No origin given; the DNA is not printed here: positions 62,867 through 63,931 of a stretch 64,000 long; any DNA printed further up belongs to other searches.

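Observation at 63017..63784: Uncharacterised gene sits where a maleylacetoacetate isomerase is expected in the homogentisate pathway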

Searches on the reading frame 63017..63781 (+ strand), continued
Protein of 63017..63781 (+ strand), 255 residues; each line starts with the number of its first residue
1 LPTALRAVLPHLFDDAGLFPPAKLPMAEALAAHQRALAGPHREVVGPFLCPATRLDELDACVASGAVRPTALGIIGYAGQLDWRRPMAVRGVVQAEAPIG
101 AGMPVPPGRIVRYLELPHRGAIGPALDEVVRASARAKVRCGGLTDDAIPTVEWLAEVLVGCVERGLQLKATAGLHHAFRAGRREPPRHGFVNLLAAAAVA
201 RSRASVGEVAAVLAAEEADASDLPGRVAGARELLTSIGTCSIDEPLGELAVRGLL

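Call 56: search_protein_families(library=pfam, proteins=[L062:8877-10001:+, L062:7656-8855:+, L068:8798-9940:+, L068:7433-8767:+, L013:10778-12130:+, L067:10671-12587:+, L009:8759-9514:+, L009:11007-12038:-, L062:10989-11633:+, L068:10956-12302:-], max_evalue=0.001)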
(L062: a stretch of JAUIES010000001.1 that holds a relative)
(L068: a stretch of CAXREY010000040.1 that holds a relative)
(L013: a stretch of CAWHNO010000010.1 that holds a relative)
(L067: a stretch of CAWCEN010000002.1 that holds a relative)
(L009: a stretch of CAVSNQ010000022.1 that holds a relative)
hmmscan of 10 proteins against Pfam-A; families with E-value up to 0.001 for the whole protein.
L062:8877-10001:+ (375 aa): 1 family
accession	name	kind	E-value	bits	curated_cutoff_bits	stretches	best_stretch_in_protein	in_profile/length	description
PF05448.18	AXE1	-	2.9e-16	59.6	21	1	22-312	19-292/321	Acetyl xylan esterase (AXE1)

L062:7656-8855:+ (400 aa): 1 family
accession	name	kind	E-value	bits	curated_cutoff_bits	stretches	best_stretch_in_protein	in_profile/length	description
PF07676.18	PD40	-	2.2e-23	82.1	20.9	1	224-256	2-35/38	WD40-like Beta Propeller Repeat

L068:8798-9940:+ (381 aa): 1 family
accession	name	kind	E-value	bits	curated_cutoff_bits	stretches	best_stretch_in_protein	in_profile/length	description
PF05448.18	AXE1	-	5.3e-12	45.6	21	1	26-337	23-314/321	Acetyl xylan esterase (AXE1)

L068:7433-8767:+ (445 aa): 1 family
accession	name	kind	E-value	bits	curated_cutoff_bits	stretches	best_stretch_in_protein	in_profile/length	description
PF07676.18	PD40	-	4.9e-30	103.3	20.9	2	273-305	2-35/38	WD40-like Beta Propeller Repeat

L013:10778-12130:+ (451 aa): 7 families
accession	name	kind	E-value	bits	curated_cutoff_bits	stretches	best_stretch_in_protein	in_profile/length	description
PF00534.26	Glycos_transf_1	-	1.8e-37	129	26.4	1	183-342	7-171/172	Glycosyl transferases group 1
PF13692.12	Glyco_trans_1_4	-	8.4e-36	123.8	27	1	193-327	3-140/142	Glycosyl transferases group 1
PF13439.12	Glyco_transf_4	-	1.7e-21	77.4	28.5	1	16-180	2-170/170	Glycosyltransferase Family 4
PF13579.12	Glyco_trans_4_4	-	5e-18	66.4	29.7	1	16-175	1-158/158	Glycosyl transferase 4-like domain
PF20706.3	GT4-conflict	-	2.2e-09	37.2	26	1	166-305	171-323/385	Family 4 Glycosyltransferase in conflict systems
PF13477.12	Glyco_trans_4_2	-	1.2e-07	32.4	23.4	1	18-128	9-117/139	Glycosyl transferase 4-like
PF13524.12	Glyco_trans_1_2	-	1.7e-06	28.5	25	1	211-349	7-134/144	Glycosyl transferase-like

L067:10671-12587:+ (639 aa): 1 family
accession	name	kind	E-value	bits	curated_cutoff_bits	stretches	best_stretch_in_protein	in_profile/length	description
PF00291.31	PALP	-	1.3e-65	222.1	35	1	344-625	4-295/295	Pyridoxal-phosphate dependent enzyme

L009:8759-9514:+ (252 aa): 0 families

L009:11007-12038:- (343 aa): 6 families
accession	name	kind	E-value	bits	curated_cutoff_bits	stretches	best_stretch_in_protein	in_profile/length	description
PF10282.15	Lactonase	-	5.2e-12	46.1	21.7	1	41-139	205-319/344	Lactonase, 7-bladed beta-propeller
PF21783.3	YNCE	-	2.1e-07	31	27.1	0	21-100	24-101/339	YNCE-like beta-propeller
PF25174.1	Beta-prop_THOC3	-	2.4e-06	27.2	305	0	49-164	69-183/272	THOC3 beta-propeller domain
PF20143.4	NAD_kinase_C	-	2.6e-05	24.4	23.7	0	69-96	34-57/126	ATP-NAD kinase C-terminal domain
PF08450.18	SGL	-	0.00013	22.1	26.3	0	73-169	138-242/246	SMP-30/Gluconolactonase/LRE-like region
PF07676.18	PD40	-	0.00041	20.7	20.9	0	295-307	14-27/38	WD40-like Beta Propeller Repeat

L062:10989-11633:+ (215 aa): 0 families

L068:10956-12302:- (448 aa): 2 families
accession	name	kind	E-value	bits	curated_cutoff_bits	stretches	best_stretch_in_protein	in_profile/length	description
PF08495.15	FIST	-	2.7e-30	106.1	23.2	1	57-260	1-188/189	FIST N domain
PF10442.14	FIST_C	-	7.7e-21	75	28.5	1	263-423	1-131/131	FIST C domain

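Call 58: search_dna_similar(query=L085:6230-6871:+, collection=plasmids, mode=protein, max_evalue=1e-15, max_rows=60, rows=spread)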
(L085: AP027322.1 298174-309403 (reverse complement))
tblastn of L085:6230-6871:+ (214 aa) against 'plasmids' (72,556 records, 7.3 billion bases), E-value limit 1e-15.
Records with a match: 239; places in all: 246; records where one place covers at least 80% of the query: 238.
Best place of each record, by identity: >=99% 5; 95-99% 5; 60-80% 3; <60% 226.
By first word of the organism name: Rhizobium 29; Pseudosulfitobacter 17; Sphingobium 16; Pseudoalteromonas 14; Escherichia 13; Agrobacterium 12; Shinella 10; Sinorhizobium 9; Phaeobacter 9; Aminobacter 9; and 51 more.
By predicted mobility (MOB-suite, as given by PLSDB): non-mobilizable 174; conjugative 48; mobilizable 17.
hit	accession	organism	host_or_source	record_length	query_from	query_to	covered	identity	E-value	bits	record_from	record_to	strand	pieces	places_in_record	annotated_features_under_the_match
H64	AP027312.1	Sphingobium sp. TomMM7A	-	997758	1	214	100%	100.0%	6e-125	395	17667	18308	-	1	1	maleylacetoacetate isomerase | fahA: fumarylacetoacetase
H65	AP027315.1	Sphingobium sp. TomMM15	-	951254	1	214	100%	99.5%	1e-125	397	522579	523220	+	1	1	maleylacetoacetate isomerase | fahA_1: fumarylacetoacetase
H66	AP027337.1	Sphingobium sp. TomTYG72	-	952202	1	214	100%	95.8%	3e-121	385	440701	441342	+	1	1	maleylacetoacetate isomerase | fahA: fumarylacetoacetase | gst14: glutathione S-transferase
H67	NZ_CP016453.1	Sphingobium sp. RAC03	Microbial isolate,Algal phycosphere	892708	5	213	98%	58.9%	2e-71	242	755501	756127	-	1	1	maiA: maleylacetoacetate isomerase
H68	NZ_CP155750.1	Sphingomonas parapaucimobilis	Chinese cabbage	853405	2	213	99%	53.5%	8e-59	206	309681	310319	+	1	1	maiA: maleylacetoacetate isomerase | flavin-dependent oxidoreductase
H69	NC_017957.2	Tistrella mobilis KA081020-065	-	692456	5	213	98%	51.9%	1e-49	179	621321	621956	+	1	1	maiA: maleylacetoacetate isomerase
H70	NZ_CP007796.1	Azospirillum argentinense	Triticum aestivum L.,Root,wheat ...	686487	2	213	99%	49.5%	5e-47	172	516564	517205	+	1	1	maiA: maleylacetoacetate isomerase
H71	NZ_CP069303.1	Shinella sp. PSBB067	monoisolate,Minnesota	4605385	5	212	97%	50.2%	4e-49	178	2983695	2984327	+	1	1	none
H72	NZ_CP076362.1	Gemmobacter fulvus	cell culture,Anabaena culture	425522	3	214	99%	48.8%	4e-42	158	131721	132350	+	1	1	maiA: maleylacetoacetate isomerase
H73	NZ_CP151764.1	Yoonia sp. SS1-5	cell culture,Marine algae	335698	5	213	98%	48.6%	1e-45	168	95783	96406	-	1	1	maiA: maleylacetoacetate isomerase | hmgA: homogentisate 1,2-dioxygenase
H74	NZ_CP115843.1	Agrobacterium tumefaciens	willow,cell culture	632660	1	212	99%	47.4%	3e-48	176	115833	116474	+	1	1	maiA: maleylacetoacetate isomerase | fumarylacetoacetate hydrolase family protein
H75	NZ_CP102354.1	Paracoccus sp. SMMA_5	pure culture,Lotus pond, a sulfur-borax ...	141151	5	188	86%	54.3%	2e-52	187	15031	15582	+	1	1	maiA: maleylacetoacetate isomerase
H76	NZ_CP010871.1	Actibacterium sp. EMB200-NS6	cell culture,oil contaminated tidal flat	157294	7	213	97%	48.1%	2e-46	171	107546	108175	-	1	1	maiA: maleylacetoacetate isomerase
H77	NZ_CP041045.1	Paracoccus sp. AK26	pure culture,Hexachlorocyclohexane ...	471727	5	209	96%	48.5%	1e-44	165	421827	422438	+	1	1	maiA: maleylacetoacetate isomerase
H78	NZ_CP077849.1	Acinetobacter baumannii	Homo sapiens,Rectal swab_P28_BU14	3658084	5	212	97%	47.6%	2e-53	190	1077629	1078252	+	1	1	none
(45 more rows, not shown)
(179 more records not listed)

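Call 59: search_protein_representatives(alignment_id=A2)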
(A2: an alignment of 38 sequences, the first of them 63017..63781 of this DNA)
Query: 38 sequences, 274 profile positions. Proteins with E-value up to 0.001 (for the whole library): 5590; up to 1e-10: 4232; up to 1e-30: 2723. The best 150 are listed.
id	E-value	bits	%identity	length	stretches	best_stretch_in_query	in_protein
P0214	8.6e-105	366.7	-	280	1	4-271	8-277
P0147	8.7e-103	360.1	-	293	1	6-271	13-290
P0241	8.4e-93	327.4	-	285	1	7-269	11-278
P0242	1.2e-90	320.3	-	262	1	1-269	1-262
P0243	2.6e-90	319.2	-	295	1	4-270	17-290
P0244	1.8e-88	313.2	-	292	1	1-268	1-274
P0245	1.5e-86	306.9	-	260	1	1-269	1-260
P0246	2.1e-84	299.9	-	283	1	1-269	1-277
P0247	3.0e-84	299.3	-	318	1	4-270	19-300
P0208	3.5e-84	299.1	-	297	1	5-269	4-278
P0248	4.8e-84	298.7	-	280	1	3-269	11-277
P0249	2.7e-83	296.2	-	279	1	5-270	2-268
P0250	3.5e-83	295.8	-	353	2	67-269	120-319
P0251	6.2e-83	295.0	-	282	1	4-270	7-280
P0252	7.4e-83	294.8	-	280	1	4-269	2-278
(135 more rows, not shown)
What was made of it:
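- Checked: A profile search finds 5,590 representative clusters at E <= 1e-3 and 2,723 at E <= 1e-30 (call 59).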

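Call 67: search_solved_structures(query=L083:10873-12069:+, max_evalue=1e-20, show_alignments=1)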
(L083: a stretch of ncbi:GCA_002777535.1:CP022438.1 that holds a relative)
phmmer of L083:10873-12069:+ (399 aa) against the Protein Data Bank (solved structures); distinct sequences matched with E-value up to 1e-20: 7.
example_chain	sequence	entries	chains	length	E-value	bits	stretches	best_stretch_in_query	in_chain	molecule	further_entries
9sqs_A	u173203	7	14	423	2.6e-117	395.8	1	5-397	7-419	Fumarylacetoacetase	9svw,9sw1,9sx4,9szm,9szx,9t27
9t9x_A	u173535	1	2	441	3.1e-117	395.6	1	5-397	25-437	Fumarylacetoacetase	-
1hyo_A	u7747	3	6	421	6.8e-115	387.9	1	5-397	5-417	FUMARYLACETOACETATE HYDROLASE | Fumarylacetoacetase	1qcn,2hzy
1qco_A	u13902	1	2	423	6.8e-115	387.9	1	5-397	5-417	FUMARYLACETOACETATE HYDROLASE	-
1qqj_A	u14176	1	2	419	7.6e-115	387.7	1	5-397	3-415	FUMARYLACETOACETATE HYDROLASE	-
5ti1_A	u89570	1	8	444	6.8e-114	384.6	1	11-397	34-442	Fumarylacetoacetate hydrolase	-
4qku_A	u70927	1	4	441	1e-113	384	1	12-397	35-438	hydrolase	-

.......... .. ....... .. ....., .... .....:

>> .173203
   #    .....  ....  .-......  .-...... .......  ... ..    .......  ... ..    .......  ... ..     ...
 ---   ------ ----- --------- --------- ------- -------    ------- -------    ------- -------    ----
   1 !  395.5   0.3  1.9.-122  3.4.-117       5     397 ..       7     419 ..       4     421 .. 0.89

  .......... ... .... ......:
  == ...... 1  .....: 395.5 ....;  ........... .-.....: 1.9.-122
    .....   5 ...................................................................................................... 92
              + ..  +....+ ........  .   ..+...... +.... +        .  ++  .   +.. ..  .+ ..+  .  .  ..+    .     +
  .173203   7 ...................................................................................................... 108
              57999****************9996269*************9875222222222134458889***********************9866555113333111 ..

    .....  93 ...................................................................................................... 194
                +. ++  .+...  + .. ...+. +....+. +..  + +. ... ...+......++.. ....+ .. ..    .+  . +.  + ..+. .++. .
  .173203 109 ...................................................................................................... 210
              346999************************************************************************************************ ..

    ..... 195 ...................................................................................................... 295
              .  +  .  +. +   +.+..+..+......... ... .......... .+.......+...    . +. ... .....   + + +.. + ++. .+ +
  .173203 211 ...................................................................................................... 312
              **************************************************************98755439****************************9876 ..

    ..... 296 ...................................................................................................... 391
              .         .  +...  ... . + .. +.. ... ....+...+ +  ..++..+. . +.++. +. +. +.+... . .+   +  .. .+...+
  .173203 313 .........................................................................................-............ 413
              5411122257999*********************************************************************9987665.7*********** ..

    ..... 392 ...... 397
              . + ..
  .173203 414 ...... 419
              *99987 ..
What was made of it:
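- On Fumarylacetoacetase (the neighbouring gene, not X): E = 2.6e-117 to a solved fumarylacetoacetase chain (9sqs; I take it to be human FAH) (call 67).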

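Call 68: predict_structure(alignment_id=A3)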
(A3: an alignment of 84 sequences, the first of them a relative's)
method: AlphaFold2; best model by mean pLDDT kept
length: 291 residues; sequences in the alignment: 84
mean_pLDDT: 95.5   pTM: 0.92
mean pLDDT of the five models: 95.5, 95.2, 94.9, 94.8, 94.8
residues with pLDDT >= 90: 272; 70-90: 7; 50-70: 10; < 50: 2
segments of 3 or more residues with pLDDT < 50: none
pLDDT, mean of each block of 10 residues (from residue 1): 76 98 97 98 97 98 98 98 97 98 95 97 97 92 90 98 96 98 98 97 97 98 99 99 98 98 98 97 76 44
secondary structure, 60 per line:
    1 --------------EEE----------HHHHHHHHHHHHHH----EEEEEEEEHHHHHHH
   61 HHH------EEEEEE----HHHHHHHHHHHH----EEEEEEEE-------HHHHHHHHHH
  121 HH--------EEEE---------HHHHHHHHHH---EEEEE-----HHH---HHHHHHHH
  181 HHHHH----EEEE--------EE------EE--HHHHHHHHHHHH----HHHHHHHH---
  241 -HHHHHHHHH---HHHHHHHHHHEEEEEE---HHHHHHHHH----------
elements in order: E15-17 H28-41 E46-53 H54-63 E70-75 H80-91 E96-103 H111-122 E131-134 H144-153 E157-161 H173-185 E190-193 H214-225 H230-237 H242-250 H254-263 E264-269 H273-281
